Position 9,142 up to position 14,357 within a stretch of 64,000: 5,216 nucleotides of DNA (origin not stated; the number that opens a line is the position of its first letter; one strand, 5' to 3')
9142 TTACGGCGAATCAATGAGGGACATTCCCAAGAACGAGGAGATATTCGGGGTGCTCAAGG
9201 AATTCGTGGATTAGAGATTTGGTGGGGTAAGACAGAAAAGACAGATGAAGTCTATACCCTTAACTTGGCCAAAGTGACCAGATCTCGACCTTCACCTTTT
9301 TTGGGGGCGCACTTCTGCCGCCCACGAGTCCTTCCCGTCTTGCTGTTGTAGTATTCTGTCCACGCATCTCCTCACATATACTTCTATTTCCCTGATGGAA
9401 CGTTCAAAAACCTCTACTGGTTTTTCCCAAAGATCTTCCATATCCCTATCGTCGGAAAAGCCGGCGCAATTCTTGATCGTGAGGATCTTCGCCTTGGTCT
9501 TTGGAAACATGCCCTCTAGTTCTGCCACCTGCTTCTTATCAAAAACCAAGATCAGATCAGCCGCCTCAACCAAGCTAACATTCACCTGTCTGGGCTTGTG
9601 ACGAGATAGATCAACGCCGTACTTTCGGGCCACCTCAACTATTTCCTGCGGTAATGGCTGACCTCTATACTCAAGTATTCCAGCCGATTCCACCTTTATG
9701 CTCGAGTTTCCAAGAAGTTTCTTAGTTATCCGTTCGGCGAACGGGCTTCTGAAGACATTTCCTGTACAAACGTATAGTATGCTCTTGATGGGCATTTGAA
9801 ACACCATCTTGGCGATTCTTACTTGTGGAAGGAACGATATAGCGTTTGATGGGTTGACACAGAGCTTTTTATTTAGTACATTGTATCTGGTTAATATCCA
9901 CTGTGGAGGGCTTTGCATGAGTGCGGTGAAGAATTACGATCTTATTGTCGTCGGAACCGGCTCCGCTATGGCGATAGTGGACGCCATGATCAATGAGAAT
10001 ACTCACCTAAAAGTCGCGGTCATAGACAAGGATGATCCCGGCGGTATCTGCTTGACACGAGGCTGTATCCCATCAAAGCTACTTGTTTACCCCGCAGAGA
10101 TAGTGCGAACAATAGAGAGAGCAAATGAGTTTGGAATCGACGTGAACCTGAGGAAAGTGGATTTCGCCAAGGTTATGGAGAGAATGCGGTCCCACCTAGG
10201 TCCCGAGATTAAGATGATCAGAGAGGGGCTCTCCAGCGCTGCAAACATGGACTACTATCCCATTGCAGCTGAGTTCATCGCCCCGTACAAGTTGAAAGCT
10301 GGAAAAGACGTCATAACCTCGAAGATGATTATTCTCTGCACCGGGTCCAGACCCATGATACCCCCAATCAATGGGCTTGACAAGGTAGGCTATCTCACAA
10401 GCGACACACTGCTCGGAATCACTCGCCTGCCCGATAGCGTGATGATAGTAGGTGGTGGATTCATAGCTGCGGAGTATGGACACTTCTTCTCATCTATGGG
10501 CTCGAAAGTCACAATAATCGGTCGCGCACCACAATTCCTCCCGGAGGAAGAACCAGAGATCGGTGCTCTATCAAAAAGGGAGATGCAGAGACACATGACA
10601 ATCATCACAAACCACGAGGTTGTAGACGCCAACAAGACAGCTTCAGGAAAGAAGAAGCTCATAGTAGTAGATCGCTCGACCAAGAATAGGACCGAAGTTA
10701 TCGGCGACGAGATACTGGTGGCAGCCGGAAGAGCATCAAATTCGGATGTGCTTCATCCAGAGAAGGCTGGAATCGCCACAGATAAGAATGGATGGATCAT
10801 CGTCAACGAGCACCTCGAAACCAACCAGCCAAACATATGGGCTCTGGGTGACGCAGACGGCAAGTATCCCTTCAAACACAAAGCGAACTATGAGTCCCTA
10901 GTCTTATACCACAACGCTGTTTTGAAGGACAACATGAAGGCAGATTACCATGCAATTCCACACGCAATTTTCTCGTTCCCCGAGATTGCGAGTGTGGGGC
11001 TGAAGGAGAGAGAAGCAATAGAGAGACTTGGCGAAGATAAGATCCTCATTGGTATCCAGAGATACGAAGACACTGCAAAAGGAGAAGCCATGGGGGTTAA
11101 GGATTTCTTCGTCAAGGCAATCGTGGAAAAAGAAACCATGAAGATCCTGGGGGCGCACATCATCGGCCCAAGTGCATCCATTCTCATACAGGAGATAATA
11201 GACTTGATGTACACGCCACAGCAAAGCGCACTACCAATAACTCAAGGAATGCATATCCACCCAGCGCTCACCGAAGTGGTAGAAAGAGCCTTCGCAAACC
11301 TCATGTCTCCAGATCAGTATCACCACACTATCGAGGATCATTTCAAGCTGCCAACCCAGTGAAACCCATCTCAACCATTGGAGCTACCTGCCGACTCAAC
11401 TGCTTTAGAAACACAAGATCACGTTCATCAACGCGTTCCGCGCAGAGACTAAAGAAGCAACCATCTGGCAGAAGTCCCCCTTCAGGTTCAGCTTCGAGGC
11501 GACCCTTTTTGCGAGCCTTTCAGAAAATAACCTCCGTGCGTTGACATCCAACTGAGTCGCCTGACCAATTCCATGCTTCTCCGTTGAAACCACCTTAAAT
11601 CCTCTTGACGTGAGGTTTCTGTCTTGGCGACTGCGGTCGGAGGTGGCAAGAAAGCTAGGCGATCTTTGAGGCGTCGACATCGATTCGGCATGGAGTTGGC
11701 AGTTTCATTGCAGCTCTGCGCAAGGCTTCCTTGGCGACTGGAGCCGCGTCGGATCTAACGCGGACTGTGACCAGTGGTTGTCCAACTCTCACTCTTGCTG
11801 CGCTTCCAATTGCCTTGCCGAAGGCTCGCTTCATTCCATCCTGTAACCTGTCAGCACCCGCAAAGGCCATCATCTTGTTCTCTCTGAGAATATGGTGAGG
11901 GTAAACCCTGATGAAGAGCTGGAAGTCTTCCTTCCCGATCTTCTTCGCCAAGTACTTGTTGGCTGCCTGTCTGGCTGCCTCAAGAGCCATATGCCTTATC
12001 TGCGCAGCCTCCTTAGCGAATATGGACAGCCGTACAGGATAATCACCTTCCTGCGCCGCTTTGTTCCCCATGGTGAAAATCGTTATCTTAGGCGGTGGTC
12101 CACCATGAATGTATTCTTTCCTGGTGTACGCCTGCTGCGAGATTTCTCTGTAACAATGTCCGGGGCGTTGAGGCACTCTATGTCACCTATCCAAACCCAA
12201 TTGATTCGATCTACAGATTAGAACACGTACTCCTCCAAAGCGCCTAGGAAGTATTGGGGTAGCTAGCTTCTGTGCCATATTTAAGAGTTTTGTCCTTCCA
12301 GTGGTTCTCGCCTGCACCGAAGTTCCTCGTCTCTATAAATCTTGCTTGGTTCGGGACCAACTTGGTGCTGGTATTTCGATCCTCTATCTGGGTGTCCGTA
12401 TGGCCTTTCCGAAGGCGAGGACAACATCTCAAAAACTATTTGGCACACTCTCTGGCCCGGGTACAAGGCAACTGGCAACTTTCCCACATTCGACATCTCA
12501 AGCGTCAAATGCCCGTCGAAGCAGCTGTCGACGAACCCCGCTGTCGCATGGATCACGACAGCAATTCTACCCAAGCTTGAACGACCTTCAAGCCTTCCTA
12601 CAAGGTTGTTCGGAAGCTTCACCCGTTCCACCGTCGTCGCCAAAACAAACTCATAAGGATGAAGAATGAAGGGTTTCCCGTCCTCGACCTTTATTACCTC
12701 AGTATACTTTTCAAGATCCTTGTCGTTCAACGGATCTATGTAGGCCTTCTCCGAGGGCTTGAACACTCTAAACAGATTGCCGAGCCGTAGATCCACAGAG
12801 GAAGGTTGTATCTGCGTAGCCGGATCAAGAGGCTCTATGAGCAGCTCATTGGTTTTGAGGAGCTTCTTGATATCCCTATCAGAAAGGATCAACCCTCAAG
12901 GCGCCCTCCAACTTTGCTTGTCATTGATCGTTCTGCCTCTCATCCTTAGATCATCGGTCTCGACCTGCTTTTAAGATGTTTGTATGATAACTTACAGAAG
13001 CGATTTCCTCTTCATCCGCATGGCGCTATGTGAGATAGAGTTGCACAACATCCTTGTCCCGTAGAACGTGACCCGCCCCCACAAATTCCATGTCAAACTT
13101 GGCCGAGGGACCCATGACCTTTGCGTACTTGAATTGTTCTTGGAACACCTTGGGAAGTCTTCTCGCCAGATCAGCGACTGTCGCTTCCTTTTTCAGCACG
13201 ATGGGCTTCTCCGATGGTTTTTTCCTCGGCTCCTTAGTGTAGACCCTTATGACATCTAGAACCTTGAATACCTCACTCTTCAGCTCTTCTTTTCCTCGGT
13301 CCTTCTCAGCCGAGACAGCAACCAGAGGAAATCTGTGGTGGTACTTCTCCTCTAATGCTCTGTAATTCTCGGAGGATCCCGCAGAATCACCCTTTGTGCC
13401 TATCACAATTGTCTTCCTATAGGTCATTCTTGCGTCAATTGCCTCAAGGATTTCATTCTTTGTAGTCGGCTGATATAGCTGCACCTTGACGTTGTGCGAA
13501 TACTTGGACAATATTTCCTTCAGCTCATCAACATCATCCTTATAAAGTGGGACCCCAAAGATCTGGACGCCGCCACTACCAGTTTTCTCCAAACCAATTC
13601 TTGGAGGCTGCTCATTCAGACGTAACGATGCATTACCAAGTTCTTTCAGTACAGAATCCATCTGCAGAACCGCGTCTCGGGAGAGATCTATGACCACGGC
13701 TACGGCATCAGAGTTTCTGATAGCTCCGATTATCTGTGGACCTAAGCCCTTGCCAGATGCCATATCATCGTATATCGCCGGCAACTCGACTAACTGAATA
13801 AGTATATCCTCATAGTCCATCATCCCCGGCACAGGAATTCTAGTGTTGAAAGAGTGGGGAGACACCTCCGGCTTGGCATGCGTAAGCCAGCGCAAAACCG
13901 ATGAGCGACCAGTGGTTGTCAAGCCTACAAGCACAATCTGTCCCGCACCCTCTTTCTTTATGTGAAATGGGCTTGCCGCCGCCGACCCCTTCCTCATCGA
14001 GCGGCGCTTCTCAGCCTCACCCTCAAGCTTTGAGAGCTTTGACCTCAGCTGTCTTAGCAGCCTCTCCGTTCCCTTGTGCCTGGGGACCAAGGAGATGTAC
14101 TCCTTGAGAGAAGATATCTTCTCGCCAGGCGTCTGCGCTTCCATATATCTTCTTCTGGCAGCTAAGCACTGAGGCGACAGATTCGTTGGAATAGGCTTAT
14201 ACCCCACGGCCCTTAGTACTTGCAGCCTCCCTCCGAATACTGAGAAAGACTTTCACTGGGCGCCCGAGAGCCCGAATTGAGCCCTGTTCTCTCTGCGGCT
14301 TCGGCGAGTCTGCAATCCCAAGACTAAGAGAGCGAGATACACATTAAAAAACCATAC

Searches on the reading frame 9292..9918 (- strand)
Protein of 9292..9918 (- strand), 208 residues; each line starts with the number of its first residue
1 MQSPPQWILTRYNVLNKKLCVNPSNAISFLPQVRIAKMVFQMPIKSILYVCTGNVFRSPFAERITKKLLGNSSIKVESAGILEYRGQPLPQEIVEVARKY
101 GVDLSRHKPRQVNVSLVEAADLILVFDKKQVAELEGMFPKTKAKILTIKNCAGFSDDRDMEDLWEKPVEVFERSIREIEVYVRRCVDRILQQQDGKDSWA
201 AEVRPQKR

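Call 65: search_protein_families(library=pfam, proteins=[window:9292-9918:-], max_evalue=0.001)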
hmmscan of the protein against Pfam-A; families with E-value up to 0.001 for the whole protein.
window:9292-9918:- (208 aa): 1 family
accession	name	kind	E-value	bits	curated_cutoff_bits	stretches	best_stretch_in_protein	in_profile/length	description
PF01451.26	LMWPc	-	1.3e-23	84.2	23.2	1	47-183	1-141/144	Low molecular weight phosphotyrosine protein phosphatase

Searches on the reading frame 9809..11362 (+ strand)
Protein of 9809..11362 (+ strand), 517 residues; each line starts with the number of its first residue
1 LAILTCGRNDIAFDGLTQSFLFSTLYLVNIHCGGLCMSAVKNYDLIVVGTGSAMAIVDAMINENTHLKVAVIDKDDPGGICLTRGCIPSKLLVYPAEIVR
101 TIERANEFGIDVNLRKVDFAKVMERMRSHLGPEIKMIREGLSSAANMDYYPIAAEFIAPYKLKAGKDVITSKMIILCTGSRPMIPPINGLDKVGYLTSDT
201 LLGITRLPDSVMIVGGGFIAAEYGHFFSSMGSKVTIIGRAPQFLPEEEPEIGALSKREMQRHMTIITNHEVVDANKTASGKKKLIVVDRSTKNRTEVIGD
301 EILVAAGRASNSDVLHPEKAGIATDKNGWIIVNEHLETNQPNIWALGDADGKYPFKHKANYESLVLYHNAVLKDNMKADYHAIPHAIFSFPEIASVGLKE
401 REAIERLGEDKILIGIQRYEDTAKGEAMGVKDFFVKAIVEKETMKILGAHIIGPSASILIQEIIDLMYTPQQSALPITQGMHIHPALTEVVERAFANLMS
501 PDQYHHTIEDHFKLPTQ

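Call 65: search_protein_families(library=pfam, proteins=[window:9809-11362:+], max_evalue=0.001)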
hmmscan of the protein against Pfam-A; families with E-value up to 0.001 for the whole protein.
window:9809-11362:+ (517 aa): 5 families
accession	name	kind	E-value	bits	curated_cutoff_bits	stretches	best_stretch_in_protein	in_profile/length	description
PF07992.20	Pyr_redox_2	-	2.8e-45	155.4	26.1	1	43-359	1-287/291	Pyridine nucleotide-disulphide oxidoreductase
PF02852.28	Pyr_redox_dim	-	2e-21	76.7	25.3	1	383-494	1-109/110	Pyridine nucleotide-disulphide oxidoreductase, dimerisation domain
PF00070.33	Pyr_redox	-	5.9e-17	62.4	22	1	210-287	1-79/82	Pyridine nucleotide-disulphide oxidoreductase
PF13738.12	Pyr_redox_3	-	3.5e-08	33.5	30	1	160-347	114-305/305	Pyridine nucleotide-disulphide oxidoreductase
PF13434.12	Lys_Orn_oxgnase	-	4.7e-06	26.4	21.3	0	166-248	143-230/339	L-lysine 6-monooxygenase/L-ornithine 5-monooxygenase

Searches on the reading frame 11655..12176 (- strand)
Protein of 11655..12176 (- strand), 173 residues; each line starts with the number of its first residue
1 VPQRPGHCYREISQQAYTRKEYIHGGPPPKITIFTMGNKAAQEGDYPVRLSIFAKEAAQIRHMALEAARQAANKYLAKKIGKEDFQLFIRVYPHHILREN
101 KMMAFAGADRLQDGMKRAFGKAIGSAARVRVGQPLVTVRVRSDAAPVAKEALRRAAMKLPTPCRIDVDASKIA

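Call 65: search_protein_families(library=pfam, proteins=[window:11655-12176:-], max_evalue=0.001)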
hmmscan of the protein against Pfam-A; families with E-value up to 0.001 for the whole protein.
window:11655-12176:- (173 aa): 1 family
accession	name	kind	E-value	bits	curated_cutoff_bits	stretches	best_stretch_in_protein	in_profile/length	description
PF00252.24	Ribosomal_L16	-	2.3e-34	118.6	27.9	1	13-165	2-131/132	Ribosomal protein L16p/L10e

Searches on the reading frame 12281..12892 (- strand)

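Call 65: search_protein_families(library=pfam, proteins=[window:12281-12892:-], max_evalue=0.001)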
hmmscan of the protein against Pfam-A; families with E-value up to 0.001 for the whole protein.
window:12281-12892:- (203 aa): 4 families
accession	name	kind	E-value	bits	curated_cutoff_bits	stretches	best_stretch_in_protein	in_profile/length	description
PF22769.1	DCD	-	3e-50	170.7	27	1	2-156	1-152/153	dCTP deaminase-like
PF06559.16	DCD_N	-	1.4e-10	41.7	21.4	1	2-155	4-161/164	2'-deoxycytidine 5'-triphosphate deaminase (DCD) N-terminal domain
PF22569.1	DCD_C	-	5.5e-10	39.3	22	1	43-177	46-184/192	2'-deoxycytidine 5'-triphosphate deaminase (DCD), C-terminal domain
PF00692.24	dUTPase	-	2e-09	37.7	22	1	74-162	23-109/129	dUTPase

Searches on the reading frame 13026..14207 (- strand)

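Call 65: search_protein_families(library=pfam, proteins=[window:13026-14207:-], max_evalue=0.001)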
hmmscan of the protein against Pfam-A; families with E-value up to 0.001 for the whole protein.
window:13026-14207:- (393 aa): 4 families
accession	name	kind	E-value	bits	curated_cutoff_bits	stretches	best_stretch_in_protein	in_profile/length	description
PF01926.29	MMR_HSR1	-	1.4e-13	51.4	21.9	1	90-192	1-101/113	50S ribosome-binding GTPase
PF16897.10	MMR_HSR1_Xtn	-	7.1e-10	39.3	35.2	1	212-318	2-105/106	C-terminal region of MMR_HSR1 domain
PF02824.27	TGS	-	1.6e-09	38.1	22.2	1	320-390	1-58/60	TGS domain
PF13401.12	AAA_22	-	5.2e-05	24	27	0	86-174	3-91/130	AAA domain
